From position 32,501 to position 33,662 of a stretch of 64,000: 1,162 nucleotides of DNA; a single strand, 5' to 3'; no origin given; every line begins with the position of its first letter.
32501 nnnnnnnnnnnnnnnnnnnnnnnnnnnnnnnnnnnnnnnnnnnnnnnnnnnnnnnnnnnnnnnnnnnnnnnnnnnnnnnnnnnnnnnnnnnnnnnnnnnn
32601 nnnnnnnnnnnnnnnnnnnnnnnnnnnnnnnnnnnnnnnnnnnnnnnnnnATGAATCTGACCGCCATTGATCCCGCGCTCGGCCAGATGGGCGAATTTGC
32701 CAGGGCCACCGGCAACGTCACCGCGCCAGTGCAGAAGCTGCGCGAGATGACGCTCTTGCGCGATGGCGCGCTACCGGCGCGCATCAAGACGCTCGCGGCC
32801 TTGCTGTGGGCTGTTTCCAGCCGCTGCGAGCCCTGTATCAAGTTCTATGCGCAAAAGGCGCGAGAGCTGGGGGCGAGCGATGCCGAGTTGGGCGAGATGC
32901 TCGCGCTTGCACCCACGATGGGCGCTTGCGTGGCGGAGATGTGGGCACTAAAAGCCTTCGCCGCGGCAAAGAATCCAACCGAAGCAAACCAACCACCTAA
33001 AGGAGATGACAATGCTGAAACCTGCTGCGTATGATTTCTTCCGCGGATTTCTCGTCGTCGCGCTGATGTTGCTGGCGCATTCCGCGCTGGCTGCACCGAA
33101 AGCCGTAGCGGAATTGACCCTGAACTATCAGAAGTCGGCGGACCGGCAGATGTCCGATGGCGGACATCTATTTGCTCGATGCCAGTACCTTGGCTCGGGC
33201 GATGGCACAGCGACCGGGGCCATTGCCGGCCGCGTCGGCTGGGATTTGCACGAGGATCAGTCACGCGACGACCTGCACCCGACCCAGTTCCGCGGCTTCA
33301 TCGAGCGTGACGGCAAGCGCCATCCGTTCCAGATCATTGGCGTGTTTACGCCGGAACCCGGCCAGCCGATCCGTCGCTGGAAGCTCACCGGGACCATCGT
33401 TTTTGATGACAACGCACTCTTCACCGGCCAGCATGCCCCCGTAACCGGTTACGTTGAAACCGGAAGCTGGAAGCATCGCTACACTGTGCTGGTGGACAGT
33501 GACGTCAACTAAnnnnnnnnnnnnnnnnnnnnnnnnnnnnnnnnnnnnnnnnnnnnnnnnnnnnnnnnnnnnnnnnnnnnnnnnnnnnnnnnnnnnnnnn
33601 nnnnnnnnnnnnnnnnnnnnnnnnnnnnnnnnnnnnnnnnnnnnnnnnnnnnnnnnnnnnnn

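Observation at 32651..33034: AhpD/CMD-fold protein with CEPC and a terminal Cys-Cys embedded in the mer operon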

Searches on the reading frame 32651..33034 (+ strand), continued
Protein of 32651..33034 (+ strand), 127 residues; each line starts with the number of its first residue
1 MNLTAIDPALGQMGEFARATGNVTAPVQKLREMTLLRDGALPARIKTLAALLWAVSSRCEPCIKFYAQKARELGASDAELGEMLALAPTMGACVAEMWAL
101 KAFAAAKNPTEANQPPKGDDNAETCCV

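Call 80: search_protein_families(library=ncbifam, proteins=[L048:5430-6839:+, L050:5390-5926:+, L048:5001-5378:+, L048:4479-4979:+, L046:4420-4698:+, L050:4583-5026:+], max_evalue=0.0001)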
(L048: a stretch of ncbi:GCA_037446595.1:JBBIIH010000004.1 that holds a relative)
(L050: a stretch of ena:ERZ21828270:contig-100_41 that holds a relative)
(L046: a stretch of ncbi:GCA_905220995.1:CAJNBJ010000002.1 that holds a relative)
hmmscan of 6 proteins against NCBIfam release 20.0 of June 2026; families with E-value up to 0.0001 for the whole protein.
L048:5430-6839:+ (469 aa): 63 families (the best 25 are shown)
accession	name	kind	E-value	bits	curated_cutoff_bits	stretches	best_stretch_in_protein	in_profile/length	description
TIGR02053.1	MerA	equivalog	2.1e-175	584.2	454.45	1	7-468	1-464/465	mercury(II) reductase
NF010311.1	PRK13748.1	subfamily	1.3e-147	493.1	600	1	5-468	96-559/560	mercury(II) reductase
TIGR01350.1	lipoamide_DH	equivalog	1.2e-119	400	408.8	1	7-458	2-455/461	dihydrolipoyl dehydrogenase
NF004991.0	PRK06370.1-3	subfamily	1.8e-108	363.3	620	1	5-460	34-490/509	FAD-containing oxidoreductase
NF004992.0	PRK06370.1-4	equivalog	8.8e-92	307.9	629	1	5-447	3-445/459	FAD-containing oxidoreductase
NF004776.0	PRK06116.1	equivalog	3.1e-90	303.3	480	1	4-440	2-436/450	glutathione-disulfide reductase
NF004947.0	PRK06292.2-5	equivalog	3.7e-87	293.2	592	1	5-448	2-449/474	dihydrolipoyl dehydrogenase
NF004943.0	PRK06292.2-1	equivalog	2.9e-86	290.1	432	1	5-457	2-455/456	dihydrolipoyl dehydrogenase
TIGR01424.1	gluta_reduc_2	equivalog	3.2e-82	276.5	606.05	1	6-440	2-432/446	glutathione-disulfide reductase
NF004946.0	PRK06292.2-4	subfamily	4.8e-82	276.2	634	1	6-448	3-461/487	dihydrolipoyl dehydrogenase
NF041853.1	hythiocyan_redase_MerA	equivalog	7.1e-82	275.6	650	1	6-450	3-434/440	hypothiocyanous acid reductase MerA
NF040477.1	chlor_oxi_RclA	equivalog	3.4e-81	273.2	740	1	6-450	3-433/441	reactive chlorine resistance oxidoreductase RclA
NF005884.0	PRK07846.1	equivalog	8.5e-80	268.6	501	1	5-445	2-441/454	mycothione reductase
NF003585.0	PRK05249.1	equivalog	1.6e-79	267.7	465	1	2-456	2-456/464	Si-specific NAD(P)(+) transhydrogenase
NF005572.0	PRK07251.1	equivalog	5.8e-79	265.8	537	1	6-450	3-432/438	FAD-containing oxidoreductase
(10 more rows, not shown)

L050:5390-5926:+ (179 aa): 0 families

L048:5001-5378:+ (125 aa): 3 families
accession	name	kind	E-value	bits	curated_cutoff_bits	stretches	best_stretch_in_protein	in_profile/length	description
TIGR04169.1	perox_w_seleSAM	hypoth_equivalog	3.6e-12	46.3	120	1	10-93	7-90/109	arsenosugar biosynthesis-associated peroxidase-like protein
NF041537.1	ArsM_AhpD_UU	exception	6.2e-10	38.4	510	1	34-91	273-330/345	arsenite methyltransferase/AhpD domain selenoprotein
NF045649.1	2X_seleno_MduS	exception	5.6e-05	22.3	380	1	34-93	243-302/338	methyltransferase domain-containing selenoprotein MduS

L048:4479-4979:+ (166 aa): 0 families

L046:4420-4698:+ (92 aa): 1 family
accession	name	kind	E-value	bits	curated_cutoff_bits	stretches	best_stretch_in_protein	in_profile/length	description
TIGR00411.1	redox_disulf_1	equivalog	1.2e-06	28.5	92.75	1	8-70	3-63/82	MJ0307 family thioredoxin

L050:4583-5026:+ (147 aa): 16 families
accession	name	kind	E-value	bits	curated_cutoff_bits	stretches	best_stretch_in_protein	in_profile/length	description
TIGR02051.1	MerR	equivalog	4.5e-39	133.5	150.85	1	6-131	1-124/124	mercury resistance transcriptional regulator MerR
NF007069.0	PRK09514.1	equivalog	2.8e-36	124.6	143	1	6-138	3-137/141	Zn(2+)-responsive transcriptional regulator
TIGR02043.1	ZntR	equivalog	3.4e-33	114.6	167.95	1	6-132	3-131/131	Zn(2+)-responsive transcriptional regulator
TIGR02047.1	CadR-PbrR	equivalog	2.6e-29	101.8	151.45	1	6-130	2-126/127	Cd(II)/Pb(II)-responsive transcriptional regulator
TIGR02044.1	CueR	equivalog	5e-29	101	147.4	1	6-131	2-126/127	Cu(I)-responsive transcriptional regulator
NF010315.0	PRK13752.1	subfamily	5.2e-26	91.4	261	1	4-135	7-136/144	mercury resistance transcriptional regulator MerR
NF007590.0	PRK10227.1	equivalog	1.1e-18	67.6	244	1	7-131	3-126/135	Cu(I)-responsive transcriptional regulator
TIGR02054.1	MerD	equivalog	1e-13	51.8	103.65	1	6-114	5-111/120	mercuric resistance transcriptional repressor MerD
TIGR01950.1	SoxR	equivalog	1.7e-13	50.5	116.9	1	4-113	1-110/142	redox-sensitive transcriptional activator SoxR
NF041849.1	trans_regNmlR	equivalog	1.7e-10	41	175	1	7-98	3-94/117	stress response transcriptional regulator NmlR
NF047375.1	HeatShock_HspR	equivalog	1.6e-09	37.7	105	1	7-79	6-74/92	heat shock protein transcriptional repressor HspR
NF033783.1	coreg_MerD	equivalog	4.3e-09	36.9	170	1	6-107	5-101/121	mercury resistance co-regulator MerD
NF050798.1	TF_FtsR_Actino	equivalog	2.2e-08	34.5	150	1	17-76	18-77/223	transcriptional regulator FtsR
NF053740.1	TransRegTnrAGPos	equivalog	4.3e-08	33.3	140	1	5-77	13-84/108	hypothetical protein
NF053782.1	ChlnTransRegdde3219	equivalog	5.8e-07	29.3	450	1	6-112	8-112/278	choline utilization transcriptional activator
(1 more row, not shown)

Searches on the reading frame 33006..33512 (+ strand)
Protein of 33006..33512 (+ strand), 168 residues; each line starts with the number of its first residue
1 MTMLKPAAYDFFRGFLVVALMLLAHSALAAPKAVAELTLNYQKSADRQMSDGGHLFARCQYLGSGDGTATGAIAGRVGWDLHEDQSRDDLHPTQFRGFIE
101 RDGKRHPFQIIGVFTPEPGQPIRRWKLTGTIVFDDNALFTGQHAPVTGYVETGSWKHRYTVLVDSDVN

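Call 4: search_protein_families(library=pfam, proteins=[window:33006-33512:+], max_evalue=0.01)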
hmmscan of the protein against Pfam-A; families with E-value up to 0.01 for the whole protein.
window:33006-33512:+ (168 aa): 0 families

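Call 5: search_protein_families(library=ncbifam, proteins=[window:33006-33512:+], max_evalue=0.01)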
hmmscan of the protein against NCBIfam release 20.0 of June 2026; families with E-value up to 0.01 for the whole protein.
window:33006-33512:+ (168 aa): 0 families

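Call 45: find_homologous_proteins(query=window:33006-33509:+, max_evalue=0.001)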
Query window:33006-33509:+ (168 aa): 25 proteins with E <= 0.001 among 261 candidates.
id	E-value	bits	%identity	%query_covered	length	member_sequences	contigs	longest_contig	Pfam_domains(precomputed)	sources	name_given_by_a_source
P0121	9.5e-110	382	100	99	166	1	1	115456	-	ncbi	ncbi:MAG: hypothetical protein ACRETN_06655 [Nevskiales bacterium]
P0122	4.4e-82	292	78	96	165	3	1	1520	-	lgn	-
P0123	6.0e-77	275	75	94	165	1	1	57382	-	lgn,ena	-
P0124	8.2e-76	271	83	83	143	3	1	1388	-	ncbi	ncbi:MAG: hypothetical protein ACREUU_18620 [Gammaproteobacteria bacterium]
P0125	1.2e-75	271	73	94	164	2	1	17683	-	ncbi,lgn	-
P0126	3.6e-75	269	72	98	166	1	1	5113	-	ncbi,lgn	-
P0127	7.6e-74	265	68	98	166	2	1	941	-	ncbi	-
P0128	1.2e-72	261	72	96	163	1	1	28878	-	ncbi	-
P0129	1.2e-72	261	73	90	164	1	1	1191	-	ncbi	-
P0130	2.3e-72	260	69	98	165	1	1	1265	-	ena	-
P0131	4.1e-71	256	71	93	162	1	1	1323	-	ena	-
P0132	4.7e-69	249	79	75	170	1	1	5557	-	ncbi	-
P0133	4.3e-62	227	65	91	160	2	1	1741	-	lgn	-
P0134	4.9e-61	223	61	96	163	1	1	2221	-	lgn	-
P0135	7.2e-61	223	59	96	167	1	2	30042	-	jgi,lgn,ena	-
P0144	5.6e-33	132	47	92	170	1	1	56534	-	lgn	-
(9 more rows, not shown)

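Call 47: find_encoding_contigs(protein=P0123, flank=6000, max_places=2)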
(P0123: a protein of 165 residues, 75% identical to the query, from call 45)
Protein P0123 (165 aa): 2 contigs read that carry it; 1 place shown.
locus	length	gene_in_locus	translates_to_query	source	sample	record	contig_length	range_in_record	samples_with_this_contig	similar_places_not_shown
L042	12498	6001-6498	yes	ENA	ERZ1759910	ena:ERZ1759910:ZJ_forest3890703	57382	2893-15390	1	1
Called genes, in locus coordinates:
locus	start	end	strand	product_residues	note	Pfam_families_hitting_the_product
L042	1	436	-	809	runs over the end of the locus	PF00403:HMA, PF00122:E1-E2_ATPase, PF12710:HAD (faint), PF00702:Hydrolase, PF08282:Hydrolase_3 (weak)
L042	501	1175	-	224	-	-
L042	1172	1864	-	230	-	PF00376:MerR, PF13411:MerR_1, PF09278:MerR-DNA-bind, PF00403:HMA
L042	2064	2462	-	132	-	PF13411:MerR_1, PF00376:MerR, PF09278:MerR-DNA-bind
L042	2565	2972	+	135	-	PF02411:MerT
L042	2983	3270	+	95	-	PF00403:HMA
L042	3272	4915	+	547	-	PF00403:HMA, PF07992:Pyr_redox_2, PF13738:Pyr_redox_3, PF00070:Pyr_redox, PF02852:Pyr_redox_dim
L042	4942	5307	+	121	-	PF03203:MerC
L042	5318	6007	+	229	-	PF03243:MerB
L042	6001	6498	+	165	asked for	-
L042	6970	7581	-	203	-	PF02622:DUF179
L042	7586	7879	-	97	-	-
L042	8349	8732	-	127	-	-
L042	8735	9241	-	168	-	PF00691:OmpA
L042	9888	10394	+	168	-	PF04982:TM_HPP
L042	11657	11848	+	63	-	-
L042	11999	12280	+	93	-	PF11604:CusF_Ec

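Call 48: find_encoding_contigs(protein=P0144, flank=6000, max_places=2)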
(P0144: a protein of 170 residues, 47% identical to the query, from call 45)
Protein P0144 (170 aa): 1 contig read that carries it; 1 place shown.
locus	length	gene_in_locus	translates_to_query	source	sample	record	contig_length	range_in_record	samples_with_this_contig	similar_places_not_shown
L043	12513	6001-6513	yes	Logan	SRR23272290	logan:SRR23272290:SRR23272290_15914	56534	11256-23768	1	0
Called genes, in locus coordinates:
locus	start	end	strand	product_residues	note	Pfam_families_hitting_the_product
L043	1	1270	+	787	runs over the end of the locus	PF04945:YHS, PF19335:HMBD, PF00122:E1-E2_ATPase, PF00702:Hydrolase, PF08282:Hydrolase_3 (faint)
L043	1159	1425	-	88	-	-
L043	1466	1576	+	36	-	-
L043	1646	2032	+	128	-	-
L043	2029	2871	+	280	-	-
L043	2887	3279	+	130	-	PF00376:MerR, PF13411:MerR_1, PF09278:MerR-DNA-bind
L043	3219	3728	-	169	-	-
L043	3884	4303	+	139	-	PF03965:Penicillinase_R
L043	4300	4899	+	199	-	PF05569:Peptidase_M56, PF01435:Peptidase_M48 (faint)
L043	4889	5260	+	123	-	-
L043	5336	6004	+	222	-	PF03243:MerB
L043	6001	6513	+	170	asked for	-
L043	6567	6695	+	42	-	-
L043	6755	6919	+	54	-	-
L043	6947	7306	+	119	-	-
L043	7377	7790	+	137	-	PF00376:MerR, PF13411:MerR_1, PF09278:MerR-DNA-bind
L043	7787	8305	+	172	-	-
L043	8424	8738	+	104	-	PF02411:MerT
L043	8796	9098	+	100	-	-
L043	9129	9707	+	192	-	-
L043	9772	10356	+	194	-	PF18423:zf_CopZ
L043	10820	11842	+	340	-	PF00036:EF-hand_1 (faint), PF03781:FGE-sulfatase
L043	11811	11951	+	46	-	-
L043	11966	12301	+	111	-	PF00403:HMA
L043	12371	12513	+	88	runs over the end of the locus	-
